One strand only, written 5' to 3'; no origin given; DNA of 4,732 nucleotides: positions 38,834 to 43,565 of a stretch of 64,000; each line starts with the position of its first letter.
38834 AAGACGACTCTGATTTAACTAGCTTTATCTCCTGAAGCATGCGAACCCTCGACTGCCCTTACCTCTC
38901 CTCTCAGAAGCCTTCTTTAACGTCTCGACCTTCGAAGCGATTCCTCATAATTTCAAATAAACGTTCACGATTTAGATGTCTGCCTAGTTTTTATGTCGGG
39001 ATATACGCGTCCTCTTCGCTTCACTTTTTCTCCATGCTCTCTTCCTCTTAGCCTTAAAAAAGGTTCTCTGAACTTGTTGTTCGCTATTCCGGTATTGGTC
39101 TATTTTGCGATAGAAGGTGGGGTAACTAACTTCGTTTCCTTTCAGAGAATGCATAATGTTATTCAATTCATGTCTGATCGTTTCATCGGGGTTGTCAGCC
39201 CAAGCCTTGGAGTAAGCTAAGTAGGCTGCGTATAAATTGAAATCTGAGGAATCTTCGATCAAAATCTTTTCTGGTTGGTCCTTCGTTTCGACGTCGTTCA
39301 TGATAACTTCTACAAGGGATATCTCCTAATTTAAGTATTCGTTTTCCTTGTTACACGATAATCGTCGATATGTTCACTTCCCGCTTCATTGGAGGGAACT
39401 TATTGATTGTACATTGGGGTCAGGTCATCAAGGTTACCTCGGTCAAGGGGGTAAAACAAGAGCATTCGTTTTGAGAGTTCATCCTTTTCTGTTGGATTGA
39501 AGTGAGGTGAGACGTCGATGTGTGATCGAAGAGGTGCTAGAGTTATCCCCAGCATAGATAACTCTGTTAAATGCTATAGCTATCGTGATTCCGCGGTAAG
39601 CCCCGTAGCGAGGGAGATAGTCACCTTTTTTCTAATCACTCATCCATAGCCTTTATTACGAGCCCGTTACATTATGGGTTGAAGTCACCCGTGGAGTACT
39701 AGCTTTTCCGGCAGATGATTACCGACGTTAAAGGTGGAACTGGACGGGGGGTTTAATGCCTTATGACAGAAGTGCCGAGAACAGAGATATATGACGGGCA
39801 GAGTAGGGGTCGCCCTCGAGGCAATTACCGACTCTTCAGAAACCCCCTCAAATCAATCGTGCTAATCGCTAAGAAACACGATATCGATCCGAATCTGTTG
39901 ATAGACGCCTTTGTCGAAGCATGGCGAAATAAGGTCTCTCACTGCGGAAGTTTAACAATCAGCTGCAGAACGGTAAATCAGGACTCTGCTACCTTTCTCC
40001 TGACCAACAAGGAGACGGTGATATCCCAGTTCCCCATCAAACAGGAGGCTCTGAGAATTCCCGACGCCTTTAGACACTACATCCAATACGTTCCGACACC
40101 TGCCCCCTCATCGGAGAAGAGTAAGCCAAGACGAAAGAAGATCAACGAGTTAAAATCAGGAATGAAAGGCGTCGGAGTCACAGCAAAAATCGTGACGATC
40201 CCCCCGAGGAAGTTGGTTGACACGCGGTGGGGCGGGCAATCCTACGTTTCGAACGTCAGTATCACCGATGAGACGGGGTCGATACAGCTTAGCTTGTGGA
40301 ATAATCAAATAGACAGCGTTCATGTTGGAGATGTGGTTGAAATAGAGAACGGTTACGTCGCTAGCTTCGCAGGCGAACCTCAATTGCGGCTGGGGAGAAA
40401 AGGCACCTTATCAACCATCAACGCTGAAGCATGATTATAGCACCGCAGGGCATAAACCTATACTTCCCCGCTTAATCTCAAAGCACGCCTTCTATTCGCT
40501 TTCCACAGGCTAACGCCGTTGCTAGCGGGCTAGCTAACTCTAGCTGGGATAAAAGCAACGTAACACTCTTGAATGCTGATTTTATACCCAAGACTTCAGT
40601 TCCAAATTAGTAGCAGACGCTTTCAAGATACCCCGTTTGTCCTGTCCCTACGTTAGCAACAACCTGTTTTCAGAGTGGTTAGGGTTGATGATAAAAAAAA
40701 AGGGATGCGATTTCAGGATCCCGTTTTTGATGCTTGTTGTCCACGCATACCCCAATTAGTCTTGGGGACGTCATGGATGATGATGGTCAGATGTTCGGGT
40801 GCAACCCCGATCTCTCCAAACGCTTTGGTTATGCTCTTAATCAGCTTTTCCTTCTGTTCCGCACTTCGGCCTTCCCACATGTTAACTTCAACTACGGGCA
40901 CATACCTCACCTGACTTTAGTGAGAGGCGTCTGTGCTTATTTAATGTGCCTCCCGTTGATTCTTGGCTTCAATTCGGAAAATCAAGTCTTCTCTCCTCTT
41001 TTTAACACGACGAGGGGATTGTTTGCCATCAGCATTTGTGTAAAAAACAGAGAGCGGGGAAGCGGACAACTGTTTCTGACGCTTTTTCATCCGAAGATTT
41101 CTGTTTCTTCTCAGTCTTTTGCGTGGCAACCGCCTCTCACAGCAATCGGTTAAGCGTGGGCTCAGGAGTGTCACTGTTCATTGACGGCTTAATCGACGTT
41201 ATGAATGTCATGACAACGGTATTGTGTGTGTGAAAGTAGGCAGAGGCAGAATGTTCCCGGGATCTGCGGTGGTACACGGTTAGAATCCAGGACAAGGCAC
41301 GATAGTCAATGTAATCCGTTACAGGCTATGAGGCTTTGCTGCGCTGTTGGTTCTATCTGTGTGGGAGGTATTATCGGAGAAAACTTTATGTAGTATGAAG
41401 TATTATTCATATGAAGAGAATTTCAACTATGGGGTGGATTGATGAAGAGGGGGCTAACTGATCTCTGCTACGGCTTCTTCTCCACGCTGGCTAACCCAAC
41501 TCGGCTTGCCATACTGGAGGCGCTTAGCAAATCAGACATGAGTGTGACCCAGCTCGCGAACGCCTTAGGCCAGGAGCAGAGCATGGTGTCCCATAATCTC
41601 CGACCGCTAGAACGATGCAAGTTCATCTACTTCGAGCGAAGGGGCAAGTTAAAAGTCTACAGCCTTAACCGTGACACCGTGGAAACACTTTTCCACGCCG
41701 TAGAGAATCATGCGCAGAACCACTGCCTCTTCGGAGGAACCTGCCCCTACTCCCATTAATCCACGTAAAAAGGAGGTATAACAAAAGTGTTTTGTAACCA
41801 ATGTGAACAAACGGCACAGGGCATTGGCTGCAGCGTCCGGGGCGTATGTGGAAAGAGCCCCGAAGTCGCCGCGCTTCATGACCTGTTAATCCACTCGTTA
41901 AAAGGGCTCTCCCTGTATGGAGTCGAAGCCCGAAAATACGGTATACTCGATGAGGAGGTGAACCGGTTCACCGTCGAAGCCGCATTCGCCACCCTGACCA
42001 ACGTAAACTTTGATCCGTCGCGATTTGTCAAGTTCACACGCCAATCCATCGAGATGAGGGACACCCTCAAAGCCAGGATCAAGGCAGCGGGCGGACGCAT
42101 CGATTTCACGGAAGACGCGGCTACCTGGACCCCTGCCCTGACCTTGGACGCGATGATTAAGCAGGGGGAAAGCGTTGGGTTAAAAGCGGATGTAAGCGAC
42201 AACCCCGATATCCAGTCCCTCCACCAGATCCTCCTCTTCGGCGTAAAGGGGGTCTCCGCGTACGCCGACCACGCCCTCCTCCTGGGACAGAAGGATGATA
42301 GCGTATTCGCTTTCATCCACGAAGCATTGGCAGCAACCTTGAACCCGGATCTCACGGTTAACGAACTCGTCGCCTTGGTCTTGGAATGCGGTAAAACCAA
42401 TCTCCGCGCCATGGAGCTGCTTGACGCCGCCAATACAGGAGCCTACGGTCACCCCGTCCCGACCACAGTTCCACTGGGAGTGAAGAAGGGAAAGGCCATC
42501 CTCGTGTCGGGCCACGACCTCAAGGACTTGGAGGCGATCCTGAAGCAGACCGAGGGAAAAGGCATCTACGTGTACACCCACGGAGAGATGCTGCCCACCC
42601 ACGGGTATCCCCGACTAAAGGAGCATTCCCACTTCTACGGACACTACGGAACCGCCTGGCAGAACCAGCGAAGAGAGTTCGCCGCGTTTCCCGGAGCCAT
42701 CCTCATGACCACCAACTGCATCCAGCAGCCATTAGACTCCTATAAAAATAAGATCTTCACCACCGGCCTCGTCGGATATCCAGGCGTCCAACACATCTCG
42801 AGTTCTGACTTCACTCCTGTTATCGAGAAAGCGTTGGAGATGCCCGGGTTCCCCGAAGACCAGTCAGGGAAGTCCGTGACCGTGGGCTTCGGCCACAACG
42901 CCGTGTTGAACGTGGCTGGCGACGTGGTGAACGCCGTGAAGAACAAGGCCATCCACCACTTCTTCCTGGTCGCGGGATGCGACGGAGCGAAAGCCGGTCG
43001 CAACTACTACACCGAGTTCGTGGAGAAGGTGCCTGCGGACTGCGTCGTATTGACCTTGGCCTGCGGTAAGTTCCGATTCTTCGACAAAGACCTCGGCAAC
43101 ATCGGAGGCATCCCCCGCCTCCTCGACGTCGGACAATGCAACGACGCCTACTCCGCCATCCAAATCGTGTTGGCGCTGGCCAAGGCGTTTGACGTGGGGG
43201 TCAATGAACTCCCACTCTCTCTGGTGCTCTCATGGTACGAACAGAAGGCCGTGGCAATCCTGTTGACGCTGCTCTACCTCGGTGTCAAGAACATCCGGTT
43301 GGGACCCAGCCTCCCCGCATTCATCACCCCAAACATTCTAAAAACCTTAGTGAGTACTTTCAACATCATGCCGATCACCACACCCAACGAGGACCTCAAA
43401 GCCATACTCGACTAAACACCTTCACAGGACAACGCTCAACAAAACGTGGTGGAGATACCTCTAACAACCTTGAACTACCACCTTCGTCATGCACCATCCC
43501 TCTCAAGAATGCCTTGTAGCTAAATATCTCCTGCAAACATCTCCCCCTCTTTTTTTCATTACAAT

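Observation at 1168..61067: Self-complementary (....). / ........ tracts at 16 intergenic sites, absent from genes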

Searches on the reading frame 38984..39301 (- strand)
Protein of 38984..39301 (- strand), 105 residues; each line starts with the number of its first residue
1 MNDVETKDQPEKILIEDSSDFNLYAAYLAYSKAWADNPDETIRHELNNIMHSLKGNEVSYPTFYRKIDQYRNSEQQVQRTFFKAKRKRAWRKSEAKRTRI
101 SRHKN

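Call 40: search_protein_families(library=pfam, proteins=[window:38984-39301:-], max_evalue=0.01)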
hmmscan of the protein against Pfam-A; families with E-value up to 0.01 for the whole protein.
window:38984-39301:- (105 aa): 2 families
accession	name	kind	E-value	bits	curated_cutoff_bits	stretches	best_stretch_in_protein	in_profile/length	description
PF00866.24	Ring_hydroxyl_B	-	0.0019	18.7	27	1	26-102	59-132/144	Ring hydroxylating beta subunit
PF04185.19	Phosphoesterase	-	0.0046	16.6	23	1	36-102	157-223/356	Phosphoesterase family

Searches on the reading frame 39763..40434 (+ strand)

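Call 40: search_protein_families(library=pfam, proteins=[window:39763-40434:+], max_evalue=0.01)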
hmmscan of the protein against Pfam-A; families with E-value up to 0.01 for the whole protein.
window:39763-40434:+ (223 aa): 3 families
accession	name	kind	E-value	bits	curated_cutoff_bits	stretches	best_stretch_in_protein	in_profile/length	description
PF21473.3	Ssb-like_OB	-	1.3e-07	32.1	24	1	133-216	4-95/97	Single-stranded DNA binding protein Ssb-like, OB fold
PF01336.31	tRNA_anti-codon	-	6.2e-07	29.7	27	1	157-209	12-68/75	OB-fold nucleic acid binding domain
PF17244.8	CDC24_OB3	-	0.0017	18.6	25.4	1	130-196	2-72/216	Cell division control protein 24, OB domain 3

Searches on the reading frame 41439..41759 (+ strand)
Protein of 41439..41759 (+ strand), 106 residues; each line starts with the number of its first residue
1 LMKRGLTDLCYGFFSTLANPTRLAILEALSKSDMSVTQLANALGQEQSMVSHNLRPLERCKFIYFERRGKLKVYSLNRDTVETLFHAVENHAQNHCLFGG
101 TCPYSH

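Call 40: search_protein_families(library=pfam, proteins=[window:41439-41759:+], max_evalue=0.01)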
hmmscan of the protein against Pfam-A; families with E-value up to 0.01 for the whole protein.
window:41439-41759:+ (106 aa): 7 families
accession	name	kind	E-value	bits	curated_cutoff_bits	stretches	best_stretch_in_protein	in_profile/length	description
PF01022.26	HTH_5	-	2.6e-11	43.7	22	1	19-62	1-44/47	Bacterial regulatory protein, arsR family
PF12840.13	HTH_20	-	6.8e-10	39.2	27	1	17-59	1-44/51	Helix-turn-helix domain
PF25212.1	HVO_A0114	-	8e-08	32.4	27.6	1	17-77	19-80/84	HVO_A0114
PF13412.12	HTH_24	-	0.00018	21.4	21.9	1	19-63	2-47/48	Winged helix-turn-helix DNA-binding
PF12802.13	MarR_2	-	0.00058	20.4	27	1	20-67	5-54/61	MarR family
PF09339.16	HTH_IclR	-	0.0013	18.9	22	1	23-64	6-49/52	IclR helix-turn-helix domain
PF24038.1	DUF7347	-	0.0036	17.9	27.6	1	14-47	5-41/77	Domain of unknown function (DUF7347)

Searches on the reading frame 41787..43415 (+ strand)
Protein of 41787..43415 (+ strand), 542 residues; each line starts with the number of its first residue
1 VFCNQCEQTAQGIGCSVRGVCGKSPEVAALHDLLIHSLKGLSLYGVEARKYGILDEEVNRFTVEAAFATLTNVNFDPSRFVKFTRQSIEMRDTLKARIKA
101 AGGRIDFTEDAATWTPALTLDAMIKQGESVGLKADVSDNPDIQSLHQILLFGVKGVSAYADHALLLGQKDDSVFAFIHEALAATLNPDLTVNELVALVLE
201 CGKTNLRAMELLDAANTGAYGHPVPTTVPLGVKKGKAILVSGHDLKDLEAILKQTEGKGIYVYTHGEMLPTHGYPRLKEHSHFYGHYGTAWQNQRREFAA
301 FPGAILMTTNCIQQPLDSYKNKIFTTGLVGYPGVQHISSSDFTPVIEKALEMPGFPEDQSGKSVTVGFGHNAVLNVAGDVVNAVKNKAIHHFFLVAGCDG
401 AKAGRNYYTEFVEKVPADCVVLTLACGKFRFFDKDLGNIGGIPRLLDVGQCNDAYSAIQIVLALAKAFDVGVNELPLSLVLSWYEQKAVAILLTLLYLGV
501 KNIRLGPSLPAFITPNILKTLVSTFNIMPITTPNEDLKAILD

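Call 7: search_protein_families(library=pfam, proteins=[window:41787-43415:+])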
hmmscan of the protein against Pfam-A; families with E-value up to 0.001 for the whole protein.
window:41787-43415:+ (542 aa): 1 family
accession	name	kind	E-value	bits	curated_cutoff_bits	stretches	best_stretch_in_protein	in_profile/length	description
PF03063.25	Prismane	-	6e-170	566.7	27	1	1-538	1-513/513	Prismane/CO dehydrogenase family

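Call 72: list_cluster_members(proteins=[window:41787-43415:+, window:43880-44689:+, window:41439-41759:+, window:40734-41153:+, window:38984-39301:-, window:37691-38137:-, window:1229-1915:+, window:1997-2848:-, window:60454-61041:-, window:44977-46440:+])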
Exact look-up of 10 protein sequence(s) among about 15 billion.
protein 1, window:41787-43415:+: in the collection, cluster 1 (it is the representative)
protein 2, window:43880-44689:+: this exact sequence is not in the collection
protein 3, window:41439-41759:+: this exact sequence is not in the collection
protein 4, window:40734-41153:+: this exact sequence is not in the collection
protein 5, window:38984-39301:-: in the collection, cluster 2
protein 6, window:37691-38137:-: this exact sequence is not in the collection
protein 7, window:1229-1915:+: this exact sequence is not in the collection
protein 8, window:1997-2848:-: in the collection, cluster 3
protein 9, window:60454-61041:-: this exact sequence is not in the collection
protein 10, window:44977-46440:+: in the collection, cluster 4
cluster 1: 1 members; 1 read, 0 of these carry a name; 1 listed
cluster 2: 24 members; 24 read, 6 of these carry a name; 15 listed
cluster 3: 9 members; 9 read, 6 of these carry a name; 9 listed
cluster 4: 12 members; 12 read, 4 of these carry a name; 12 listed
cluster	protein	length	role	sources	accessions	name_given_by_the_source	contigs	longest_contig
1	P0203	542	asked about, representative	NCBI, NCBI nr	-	-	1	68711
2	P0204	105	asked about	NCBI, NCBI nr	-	-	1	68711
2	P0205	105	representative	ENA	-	-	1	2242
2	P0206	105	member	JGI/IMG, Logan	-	hypothetical protein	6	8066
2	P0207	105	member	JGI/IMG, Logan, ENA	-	hypothetical protein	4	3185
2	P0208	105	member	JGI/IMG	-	hypothetical protein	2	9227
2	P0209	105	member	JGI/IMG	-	hypothetical protein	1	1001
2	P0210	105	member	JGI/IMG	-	hypothetical protein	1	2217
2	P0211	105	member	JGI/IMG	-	hypothetical protein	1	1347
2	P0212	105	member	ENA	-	-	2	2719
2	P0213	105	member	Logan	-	-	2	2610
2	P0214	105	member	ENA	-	-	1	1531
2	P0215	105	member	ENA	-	-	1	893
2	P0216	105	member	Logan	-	-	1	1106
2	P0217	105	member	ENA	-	-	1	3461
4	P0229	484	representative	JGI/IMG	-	methylamine--corrinoid protein Co-methyltransferase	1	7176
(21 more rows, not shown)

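Call 73: find_encoding_contigs(protein=P0206, flank=10000, max_places=8)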
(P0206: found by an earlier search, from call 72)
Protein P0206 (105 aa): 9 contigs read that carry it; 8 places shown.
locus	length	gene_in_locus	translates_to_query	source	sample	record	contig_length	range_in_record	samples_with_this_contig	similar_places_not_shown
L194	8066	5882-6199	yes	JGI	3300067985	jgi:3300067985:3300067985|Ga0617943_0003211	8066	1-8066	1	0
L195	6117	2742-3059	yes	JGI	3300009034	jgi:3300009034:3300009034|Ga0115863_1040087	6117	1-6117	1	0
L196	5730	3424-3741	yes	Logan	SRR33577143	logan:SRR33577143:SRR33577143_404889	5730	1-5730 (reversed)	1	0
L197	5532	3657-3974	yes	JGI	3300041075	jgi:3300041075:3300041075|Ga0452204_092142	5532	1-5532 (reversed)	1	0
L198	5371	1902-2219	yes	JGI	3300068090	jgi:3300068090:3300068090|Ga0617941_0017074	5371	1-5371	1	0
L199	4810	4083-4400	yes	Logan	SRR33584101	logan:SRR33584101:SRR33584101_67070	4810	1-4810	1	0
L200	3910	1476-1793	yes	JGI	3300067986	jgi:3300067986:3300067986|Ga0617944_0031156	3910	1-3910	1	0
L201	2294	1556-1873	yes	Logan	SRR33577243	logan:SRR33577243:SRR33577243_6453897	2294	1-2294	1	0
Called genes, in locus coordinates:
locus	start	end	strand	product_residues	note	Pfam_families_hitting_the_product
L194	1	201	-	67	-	?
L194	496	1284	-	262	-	PF09754:PAC2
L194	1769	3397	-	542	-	PF03063:Prismane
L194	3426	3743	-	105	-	PF12840:HTH_20, PF25212:HVO_A0114 (weak), PF01022:HTH_5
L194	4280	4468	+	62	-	PF14552:Tautomerase_2, PF01361:Tautomerase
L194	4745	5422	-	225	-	PF21473:OB_Ssb-like (weak), PF01336:tRNA_anti-codon (faint)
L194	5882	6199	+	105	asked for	-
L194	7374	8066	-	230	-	?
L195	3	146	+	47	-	?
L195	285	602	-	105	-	PF12840:HTH_20, PF25212:HVO_A0114 (weak), PF01022:HTH_5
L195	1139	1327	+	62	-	PF14552:Tautomerase_2, PF01361:Tautomerase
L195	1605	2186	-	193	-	PF21473:OB_Ssb-like (weak), PF01336:tRNA_anti-codon (weak)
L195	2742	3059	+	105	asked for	-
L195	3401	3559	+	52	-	-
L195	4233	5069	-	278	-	PF00575:S1, PF07541:EIF_2_alpha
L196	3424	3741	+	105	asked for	-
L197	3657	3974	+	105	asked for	-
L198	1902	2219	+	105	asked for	-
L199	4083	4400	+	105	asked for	-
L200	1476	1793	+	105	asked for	-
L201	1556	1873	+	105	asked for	-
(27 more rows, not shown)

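Call 74: find_encoding_contigs(protein=P0229, flank=10000, max_places=6)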
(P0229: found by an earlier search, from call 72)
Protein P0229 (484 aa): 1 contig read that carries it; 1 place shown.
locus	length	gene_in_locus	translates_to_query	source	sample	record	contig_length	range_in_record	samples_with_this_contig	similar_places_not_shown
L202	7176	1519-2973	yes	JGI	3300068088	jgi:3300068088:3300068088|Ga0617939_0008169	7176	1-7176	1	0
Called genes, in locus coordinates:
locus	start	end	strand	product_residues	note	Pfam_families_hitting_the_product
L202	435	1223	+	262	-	PF09754:PAC2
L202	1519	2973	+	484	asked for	PF05369:MtmB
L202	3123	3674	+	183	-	PF05916:Sld5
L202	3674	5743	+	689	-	PF14551:MCM_N, PF17207:MCM_OB, PF00493:MCM, PF01078:Mg_chelatase (faint), PF07728:AAA_5 (weak), PF17855:MCM_lid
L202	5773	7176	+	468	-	?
